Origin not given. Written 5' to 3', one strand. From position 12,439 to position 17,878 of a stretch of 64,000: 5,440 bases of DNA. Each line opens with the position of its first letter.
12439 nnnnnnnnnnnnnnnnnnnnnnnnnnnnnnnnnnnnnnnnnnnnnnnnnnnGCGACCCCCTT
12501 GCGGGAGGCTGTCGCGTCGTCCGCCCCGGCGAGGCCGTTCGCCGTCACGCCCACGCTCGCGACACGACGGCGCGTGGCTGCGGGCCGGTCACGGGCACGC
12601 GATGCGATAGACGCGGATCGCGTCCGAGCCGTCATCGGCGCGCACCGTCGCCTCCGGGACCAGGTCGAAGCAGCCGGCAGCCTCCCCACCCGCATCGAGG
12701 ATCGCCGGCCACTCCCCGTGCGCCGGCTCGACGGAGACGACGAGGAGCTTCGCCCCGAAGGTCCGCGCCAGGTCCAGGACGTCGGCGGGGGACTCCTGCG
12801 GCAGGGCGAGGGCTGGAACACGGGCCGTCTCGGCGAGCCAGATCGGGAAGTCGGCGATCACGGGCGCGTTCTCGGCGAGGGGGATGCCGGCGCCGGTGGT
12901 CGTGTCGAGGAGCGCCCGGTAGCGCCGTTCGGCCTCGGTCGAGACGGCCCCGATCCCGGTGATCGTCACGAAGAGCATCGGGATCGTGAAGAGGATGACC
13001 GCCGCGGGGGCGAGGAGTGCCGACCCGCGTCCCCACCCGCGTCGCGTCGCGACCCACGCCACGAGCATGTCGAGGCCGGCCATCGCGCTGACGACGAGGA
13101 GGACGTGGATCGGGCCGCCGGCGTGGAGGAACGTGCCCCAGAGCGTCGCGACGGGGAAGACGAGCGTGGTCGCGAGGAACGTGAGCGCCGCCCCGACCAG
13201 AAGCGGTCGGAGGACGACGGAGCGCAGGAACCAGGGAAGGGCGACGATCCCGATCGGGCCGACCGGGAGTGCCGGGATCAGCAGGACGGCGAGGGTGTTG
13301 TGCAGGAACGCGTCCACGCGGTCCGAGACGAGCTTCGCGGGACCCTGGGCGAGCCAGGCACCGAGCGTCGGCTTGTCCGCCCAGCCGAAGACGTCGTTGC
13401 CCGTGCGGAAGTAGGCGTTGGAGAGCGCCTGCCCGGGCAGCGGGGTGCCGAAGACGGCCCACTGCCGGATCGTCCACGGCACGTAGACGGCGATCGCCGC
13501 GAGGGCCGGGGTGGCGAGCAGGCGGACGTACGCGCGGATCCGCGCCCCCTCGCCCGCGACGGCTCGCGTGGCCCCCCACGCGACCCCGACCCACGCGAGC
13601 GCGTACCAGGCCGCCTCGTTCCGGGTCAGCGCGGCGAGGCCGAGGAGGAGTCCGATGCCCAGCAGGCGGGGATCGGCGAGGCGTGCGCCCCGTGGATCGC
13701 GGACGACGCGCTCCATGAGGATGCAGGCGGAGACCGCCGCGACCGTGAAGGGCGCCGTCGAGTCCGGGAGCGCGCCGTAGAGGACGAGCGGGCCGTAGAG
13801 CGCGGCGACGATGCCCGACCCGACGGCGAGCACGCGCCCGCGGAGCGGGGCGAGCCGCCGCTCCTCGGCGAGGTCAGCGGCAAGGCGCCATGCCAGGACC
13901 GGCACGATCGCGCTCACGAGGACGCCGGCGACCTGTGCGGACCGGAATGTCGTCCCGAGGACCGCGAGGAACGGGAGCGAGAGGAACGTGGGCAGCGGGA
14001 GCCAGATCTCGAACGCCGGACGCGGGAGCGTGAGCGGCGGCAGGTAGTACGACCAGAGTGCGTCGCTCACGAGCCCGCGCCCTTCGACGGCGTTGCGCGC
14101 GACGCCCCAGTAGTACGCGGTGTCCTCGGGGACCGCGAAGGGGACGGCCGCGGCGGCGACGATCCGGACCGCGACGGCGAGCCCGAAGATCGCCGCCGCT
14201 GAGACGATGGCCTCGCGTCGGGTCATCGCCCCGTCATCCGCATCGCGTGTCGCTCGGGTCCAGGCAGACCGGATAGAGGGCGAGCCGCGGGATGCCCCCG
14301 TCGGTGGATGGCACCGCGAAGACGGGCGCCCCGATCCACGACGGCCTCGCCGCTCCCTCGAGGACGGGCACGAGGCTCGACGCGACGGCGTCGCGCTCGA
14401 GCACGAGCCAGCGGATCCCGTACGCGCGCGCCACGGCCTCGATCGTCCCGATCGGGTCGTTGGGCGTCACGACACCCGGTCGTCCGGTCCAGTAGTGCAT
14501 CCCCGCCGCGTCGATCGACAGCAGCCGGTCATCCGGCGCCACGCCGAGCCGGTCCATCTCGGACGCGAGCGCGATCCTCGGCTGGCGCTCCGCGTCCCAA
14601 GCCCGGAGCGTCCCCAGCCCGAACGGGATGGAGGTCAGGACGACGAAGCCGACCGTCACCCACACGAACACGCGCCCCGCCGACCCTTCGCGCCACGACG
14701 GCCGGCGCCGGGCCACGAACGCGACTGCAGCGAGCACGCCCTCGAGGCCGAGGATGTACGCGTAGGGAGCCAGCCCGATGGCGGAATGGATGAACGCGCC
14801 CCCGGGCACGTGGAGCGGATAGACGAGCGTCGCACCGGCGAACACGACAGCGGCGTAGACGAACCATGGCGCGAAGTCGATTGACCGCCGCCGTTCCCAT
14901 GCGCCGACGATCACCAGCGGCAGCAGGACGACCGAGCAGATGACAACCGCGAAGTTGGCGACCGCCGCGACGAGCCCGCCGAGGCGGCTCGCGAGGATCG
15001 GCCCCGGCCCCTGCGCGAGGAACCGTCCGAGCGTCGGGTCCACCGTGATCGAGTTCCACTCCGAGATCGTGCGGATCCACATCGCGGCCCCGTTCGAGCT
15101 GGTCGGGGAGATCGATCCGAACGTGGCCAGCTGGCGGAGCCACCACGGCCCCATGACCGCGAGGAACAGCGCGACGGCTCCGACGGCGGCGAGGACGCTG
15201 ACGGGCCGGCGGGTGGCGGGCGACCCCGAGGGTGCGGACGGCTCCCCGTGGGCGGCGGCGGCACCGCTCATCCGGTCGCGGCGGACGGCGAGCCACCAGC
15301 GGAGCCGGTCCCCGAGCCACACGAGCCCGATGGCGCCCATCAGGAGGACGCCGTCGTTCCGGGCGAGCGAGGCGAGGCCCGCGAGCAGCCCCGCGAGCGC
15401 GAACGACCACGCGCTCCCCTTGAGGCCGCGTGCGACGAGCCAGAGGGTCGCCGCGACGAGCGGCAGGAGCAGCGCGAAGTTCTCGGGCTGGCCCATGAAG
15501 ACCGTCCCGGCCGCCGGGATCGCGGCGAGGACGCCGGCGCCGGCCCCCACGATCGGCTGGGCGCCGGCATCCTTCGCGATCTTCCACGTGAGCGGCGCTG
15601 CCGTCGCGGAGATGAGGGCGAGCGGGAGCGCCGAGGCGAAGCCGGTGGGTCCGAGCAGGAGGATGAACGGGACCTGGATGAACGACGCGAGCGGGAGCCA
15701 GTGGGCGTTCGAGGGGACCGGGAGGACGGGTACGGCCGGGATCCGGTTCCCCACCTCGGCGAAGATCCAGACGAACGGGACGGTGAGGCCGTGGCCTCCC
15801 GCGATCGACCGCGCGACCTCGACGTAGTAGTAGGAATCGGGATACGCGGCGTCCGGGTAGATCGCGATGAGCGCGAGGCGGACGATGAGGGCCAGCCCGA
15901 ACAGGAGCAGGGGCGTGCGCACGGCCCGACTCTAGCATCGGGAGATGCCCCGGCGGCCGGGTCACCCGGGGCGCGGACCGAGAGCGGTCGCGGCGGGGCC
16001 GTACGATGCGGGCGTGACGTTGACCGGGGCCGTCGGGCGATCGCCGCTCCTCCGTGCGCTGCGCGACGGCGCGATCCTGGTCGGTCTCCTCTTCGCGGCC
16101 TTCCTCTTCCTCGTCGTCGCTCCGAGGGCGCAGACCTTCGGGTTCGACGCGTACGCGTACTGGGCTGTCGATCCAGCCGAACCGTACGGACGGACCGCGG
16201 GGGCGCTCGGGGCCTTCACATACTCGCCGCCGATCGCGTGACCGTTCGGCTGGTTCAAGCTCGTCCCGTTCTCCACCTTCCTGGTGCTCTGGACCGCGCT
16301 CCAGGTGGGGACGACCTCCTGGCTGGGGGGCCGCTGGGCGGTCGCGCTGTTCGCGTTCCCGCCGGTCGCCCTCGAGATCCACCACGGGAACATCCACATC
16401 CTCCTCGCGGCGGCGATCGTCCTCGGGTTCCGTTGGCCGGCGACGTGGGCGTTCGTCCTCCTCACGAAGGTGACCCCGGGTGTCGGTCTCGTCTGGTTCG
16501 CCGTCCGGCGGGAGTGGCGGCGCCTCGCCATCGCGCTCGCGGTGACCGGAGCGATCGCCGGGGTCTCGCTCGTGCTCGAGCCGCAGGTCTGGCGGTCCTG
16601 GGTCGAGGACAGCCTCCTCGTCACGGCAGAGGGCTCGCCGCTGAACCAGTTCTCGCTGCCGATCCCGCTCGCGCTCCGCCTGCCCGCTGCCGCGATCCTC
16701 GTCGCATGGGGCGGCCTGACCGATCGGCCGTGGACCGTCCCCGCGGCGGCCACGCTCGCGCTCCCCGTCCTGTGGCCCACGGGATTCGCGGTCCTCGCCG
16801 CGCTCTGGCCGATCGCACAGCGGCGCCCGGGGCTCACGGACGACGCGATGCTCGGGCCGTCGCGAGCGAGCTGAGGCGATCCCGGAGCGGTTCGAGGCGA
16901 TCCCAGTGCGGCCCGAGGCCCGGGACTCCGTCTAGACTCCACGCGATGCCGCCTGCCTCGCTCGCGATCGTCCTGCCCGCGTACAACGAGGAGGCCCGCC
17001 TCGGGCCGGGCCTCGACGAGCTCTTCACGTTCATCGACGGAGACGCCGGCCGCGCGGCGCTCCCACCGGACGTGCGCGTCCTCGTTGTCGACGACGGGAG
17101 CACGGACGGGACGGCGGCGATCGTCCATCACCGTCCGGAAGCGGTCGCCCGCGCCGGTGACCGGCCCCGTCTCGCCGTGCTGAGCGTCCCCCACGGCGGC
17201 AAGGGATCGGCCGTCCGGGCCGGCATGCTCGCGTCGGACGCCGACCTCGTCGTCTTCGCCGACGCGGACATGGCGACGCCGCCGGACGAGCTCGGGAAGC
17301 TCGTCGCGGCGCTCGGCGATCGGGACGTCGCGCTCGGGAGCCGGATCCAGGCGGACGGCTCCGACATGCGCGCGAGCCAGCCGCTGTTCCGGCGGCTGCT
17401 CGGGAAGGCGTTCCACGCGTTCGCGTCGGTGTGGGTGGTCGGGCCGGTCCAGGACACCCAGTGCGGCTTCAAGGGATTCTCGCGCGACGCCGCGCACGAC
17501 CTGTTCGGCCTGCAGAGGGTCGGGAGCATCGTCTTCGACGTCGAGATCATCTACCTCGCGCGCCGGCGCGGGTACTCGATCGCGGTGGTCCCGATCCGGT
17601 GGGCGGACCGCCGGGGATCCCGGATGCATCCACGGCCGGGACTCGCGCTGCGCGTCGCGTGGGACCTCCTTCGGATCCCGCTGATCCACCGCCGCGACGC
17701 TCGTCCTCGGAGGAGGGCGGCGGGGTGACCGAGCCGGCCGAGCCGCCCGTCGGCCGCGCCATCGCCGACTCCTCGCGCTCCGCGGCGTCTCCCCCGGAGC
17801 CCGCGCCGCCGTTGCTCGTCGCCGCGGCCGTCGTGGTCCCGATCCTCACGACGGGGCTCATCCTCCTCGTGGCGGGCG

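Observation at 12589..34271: A 22-kb glycoconjugate supercluster that resembles a PIM/lipomannan or GPI-anchor assembly toolkit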

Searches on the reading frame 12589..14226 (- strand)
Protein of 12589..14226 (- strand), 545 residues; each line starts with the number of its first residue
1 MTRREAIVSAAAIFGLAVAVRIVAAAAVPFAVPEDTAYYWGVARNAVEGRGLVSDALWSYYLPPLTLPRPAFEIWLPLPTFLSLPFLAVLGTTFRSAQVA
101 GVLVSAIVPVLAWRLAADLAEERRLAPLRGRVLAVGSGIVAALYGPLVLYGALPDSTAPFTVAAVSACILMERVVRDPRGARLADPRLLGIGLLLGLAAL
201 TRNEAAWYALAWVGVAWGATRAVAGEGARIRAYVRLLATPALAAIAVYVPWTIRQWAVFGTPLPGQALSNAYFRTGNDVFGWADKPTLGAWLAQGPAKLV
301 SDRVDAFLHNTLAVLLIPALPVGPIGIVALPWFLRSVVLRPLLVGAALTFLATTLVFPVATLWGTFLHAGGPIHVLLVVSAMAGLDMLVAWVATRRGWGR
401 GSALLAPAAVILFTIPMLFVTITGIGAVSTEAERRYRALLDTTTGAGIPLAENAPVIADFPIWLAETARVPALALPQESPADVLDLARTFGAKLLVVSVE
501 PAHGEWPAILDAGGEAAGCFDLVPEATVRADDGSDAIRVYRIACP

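Call 5: search_protein_families(library=pfam, proteins=[window:12589-14226:-], max_evalue=0.01)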
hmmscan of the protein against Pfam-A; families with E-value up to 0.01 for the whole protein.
window:12589-14226:- (545 aa): 0 families

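Call 9: search_protein_families(library=ncbifam, proteins=[window:12589-14226:-], max_evalue=0.01)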
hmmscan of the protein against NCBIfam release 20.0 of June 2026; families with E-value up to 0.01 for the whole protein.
window:12589-14226:- (545 aa): 0 families

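Call 55: search_protein_families(library=pfam, proteins=[window:12589-14226:-], max_evalue=10)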
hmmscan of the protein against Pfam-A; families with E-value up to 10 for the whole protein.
window:12589-14226:- (545 aa): 0 families

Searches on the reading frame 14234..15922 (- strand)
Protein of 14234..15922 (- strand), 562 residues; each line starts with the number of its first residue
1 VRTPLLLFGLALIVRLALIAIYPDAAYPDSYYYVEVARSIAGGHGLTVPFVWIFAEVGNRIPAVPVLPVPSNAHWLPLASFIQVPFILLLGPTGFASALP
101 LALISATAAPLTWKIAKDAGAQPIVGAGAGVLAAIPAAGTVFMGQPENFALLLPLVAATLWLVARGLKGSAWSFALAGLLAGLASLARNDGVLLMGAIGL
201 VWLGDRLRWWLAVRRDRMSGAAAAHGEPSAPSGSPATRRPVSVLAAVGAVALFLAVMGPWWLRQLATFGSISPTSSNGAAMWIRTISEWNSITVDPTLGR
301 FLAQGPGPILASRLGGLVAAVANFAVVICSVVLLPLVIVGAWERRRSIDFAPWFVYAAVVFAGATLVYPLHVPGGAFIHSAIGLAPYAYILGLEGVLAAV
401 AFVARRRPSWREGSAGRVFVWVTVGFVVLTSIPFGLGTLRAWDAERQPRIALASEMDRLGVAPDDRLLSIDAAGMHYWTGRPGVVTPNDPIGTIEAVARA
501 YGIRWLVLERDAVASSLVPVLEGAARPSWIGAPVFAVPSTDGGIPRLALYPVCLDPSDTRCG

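Call 5: search_protein_families(library=pfam, proteins=[window:14234-15922:-], max_evalue=0.01)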
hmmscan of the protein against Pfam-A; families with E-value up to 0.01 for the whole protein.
window:14234-15922:- (562 aa): 1 family
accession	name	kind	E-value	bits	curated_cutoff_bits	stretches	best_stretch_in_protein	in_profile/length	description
PF13231.12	PMT_2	-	1.6e-08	35.4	26.1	1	77-211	4-138/160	Dolichyl-phosphate-mannose-protein mannosyltransferase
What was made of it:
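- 14234..15922 (-): g2: PMT_2 (GT39/GT83-like) GT-C glycosyltransferase. Pfam PMT_2 at 1.6e-8, 35.4 bits against a gathering score of 26.1 (call 5).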

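Call 9: search_protein_families(library=ncbifam, proteins=[window:14234-15922:-], max_evalue=0.01)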
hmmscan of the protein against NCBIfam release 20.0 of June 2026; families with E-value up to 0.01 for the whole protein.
window:14234-15922:- (562 aa): 0 families

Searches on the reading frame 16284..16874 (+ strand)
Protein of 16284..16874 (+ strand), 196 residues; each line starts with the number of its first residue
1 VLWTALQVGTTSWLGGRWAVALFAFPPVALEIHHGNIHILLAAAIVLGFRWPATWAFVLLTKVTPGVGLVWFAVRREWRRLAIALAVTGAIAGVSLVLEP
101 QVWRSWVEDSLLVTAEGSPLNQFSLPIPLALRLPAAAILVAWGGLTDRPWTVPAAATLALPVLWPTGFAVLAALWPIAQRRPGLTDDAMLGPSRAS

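Call 5: search_protein_families(library=pfam, proteins=[window:16284-16874:+], max_evalue=0.01)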
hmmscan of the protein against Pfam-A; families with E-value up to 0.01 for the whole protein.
window:16284-16874:+ (196 aa): 1 family
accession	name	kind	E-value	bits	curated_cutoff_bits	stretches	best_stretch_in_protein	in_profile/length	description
PF09594.16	GT87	-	6e-12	46.3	25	1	9-164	46-213/237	Glycosyltransferase family 87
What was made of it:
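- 16284..16874 (+): g3: 196-aa short GT87-like membrane protein that lacks the first-loop Asp region. Pfam GT87 at 6e-12, covering model positions 46-213 only (call 5).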

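Call 9: search_protein_families(library=ncbifam, proteins=[window:16284-16874:+], max_evalue=0.01)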
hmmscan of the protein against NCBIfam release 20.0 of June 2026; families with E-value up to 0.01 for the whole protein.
window:16284-16874:+ (196 aa): 0 families

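Call 24: search_solved_structures(query=A3, max_evalue=1)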
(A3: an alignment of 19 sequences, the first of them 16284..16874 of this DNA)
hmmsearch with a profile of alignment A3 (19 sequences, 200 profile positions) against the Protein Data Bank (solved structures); distinct sequences matched with E-value up to 1: 1.
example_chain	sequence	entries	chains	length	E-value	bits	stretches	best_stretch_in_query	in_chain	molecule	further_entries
7osv_A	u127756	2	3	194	0.35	13.7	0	78-107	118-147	DeNovoTIM6-SB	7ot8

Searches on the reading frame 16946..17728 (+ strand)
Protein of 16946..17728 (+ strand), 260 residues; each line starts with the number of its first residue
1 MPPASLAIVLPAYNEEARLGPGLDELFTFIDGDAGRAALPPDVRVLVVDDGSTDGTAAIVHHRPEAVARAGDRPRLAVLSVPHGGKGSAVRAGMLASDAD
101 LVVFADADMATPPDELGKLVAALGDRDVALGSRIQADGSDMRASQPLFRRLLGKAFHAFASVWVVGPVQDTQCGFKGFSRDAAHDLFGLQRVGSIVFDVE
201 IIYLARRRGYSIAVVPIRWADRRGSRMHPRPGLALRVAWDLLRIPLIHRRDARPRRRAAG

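Call 5: search_protein_families(library=pfam, proteins=[window:16946-17728:+], max_evalue=0.01)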
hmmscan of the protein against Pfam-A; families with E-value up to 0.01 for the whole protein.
window:16946-17728:+ (260 aa): 3 families
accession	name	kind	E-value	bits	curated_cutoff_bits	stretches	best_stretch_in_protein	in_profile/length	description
PF00535.33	Glycos_transf_2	-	8.1e-23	81.6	23.3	1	8-187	2-168/168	Glycosyl transferase family 2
PF13641.12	Glyco_tranf_2_3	-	5.3e-08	33.6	27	1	4-216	2-205/230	Glycosyltransferase like family 2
PF13506.12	Glyco_transf_21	-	0.00039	20.4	21.7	1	88-130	20-62/174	Glycosyl transferase family 21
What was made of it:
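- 16946..17728 (+): g4: soluble GT2, probable polyprenyl-phosphate sugar synthase (DPM1/ArnC/PpgS-like). Pfam Glycos_transf_2 at 8e-23 (call 5).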

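Call 9: search_protein_families(library=ncbifam, proteins=[window:16946-17728:+], max_evalue=0.01)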
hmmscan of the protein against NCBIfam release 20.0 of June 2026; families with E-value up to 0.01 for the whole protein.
window:16946-17728:+ (260 aa): 14 families
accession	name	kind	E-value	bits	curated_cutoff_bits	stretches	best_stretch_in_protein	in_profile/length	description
NF041391.1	DPhHxTase_Halo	equivalog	1.6e-14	53.4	375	1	12-225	3-189/213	dolichyl-phosphate hexose transferase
NF007986.1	PRK10714.1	equivalog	4.3e-12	45.7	529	1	6-135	8-128/316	undecaprenyl-phosphate 4-deoxy-4-formamido-L-arabinose transferase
TIGR04182.1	glyco_TIGR04182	equivalog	3e-11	43.3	325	1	44-225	29-197/293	S-layer glycoprotein N-glycosyltransferase AglJ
NF041875.1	EPS_EpsD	equivalog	2.8e-10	40.1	370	1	7-163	2-143/325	exopolysaccharide biosynthesis glycosyltransferase EpsD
NF047588.1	GlcsyltransPgfSStrep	equivalog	5.4e-10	39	500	1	6-190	3-171/308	glycosyltransferase PgfS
NF010496.0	PRK13915.1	equivalog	7.6e-10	38.4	262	1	5-120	32-139/307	glucosyl-3-phosphoglycerate synthase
TIGR03469.1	HpnB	hypoth_equivalog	6.3e-09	35.3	379.25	1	6-133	46-170/386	hopene-associated glycosyltransferase HpnB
TIGR04283.1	glyco_like_mftF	equivalog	1.5e-07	31.2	182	1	6-130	1-104/221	TIGR04283 family arsenosugar biosynthesis glycosyltransferase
TIGR03937.1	PgaC_IcaA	equivalog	1.9e-06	27.1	422.3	1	6-114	47-141/407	poly-beta-1,6-N-acetyl-D-glucosamine synthase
NF058614.1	PPMAGASynPpgS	equivalog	1.7e-05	24.3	370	1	44-217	28-194/226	polyprenyl-phospho-N-acetylgalactosaminyl synthase PpgS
TIGR04242.1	nodulat_NodC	equivalog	1.8e-05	23.9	550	1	6-128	50-161/395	chitooligosaccharide synthase NodC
TIGR03965.1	mycofact_glyco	equivalog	1.8e-05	23.8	280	1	39-133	101-190/467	mycofactocin biosynthesis glycosyltransferase MftF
NF007482.0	PRK10073.1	equivalog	6.9e-05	22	423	1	6-120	8-107/334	glycosyltransferase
NF038302.1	EPS_HpsE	equivalog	0.00017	20.7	300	1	6-112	3-100/307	hormogonium polysaccharide biosynthesis glycosyltransferase HpsE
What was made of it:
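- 16946..17728 (+): Best NCBIfam hits are dolichyl-P hexose transferase, ArnC and AglJ, all below their equivalog cutoffs (call 9).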

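Call 34: search_solved_structures(query=window:16946-17728:+, max_evalue=0.00001)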
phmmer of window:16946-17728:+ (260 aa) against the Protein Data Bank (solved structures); distinct sequences matched with E-value up to 0.00001: 8.
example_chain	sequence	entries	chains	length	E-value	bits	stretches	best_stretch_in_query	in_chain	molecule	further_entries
5mlz_A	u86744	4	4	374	8.8e-10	41.6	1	6-199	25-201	Dolichol monophosphate mannose synthase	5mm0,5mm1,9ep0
9hwj_A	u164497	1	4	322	1.5e-09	40.9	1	3-133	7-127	Undecaprenyl-phosphate 4-deoxy-4-formamido-L-arabinose transferase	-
9bhc_C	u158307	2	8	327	4.6e-09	39.3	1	4-135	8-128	Undecaprenyl-phosphate 4-deoxy-4-formamido-L-arabinose transferase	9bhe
8vxh_A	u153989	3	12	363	5.9e-09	38.9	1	4-135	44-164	Undecaprenyl-phosphate 4-deoxy-4-formamido-L-arabinose transferase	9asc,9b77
4y6n_A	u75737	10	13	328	2e-06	30.6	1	5-113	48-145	Glucosyl-3-phosphoglycerate synthase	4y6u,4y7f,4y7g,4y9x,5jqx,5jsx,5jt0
3e25_A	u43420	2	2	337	2.1e-06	30.5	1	5-113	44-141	Putative uncharacterized protein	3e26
4ddz_A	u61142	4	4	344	2.2e-06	30.5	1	5-113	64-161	GLUCOSYL-3-PHOSPHOGLYCERATE SYNTHASE (GpgS) | Glucosyl-3-phosphoglycerate synthase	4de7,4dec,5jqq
3ckj_A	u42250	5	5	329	6.3e-06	29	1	5-113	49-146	Putative uncharacterized protein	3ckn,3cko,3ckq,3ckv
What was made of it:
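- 16946..17728 (+): Best PDB matches are DPMS 5mlz at 9e-10 and ArnC (call 34).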
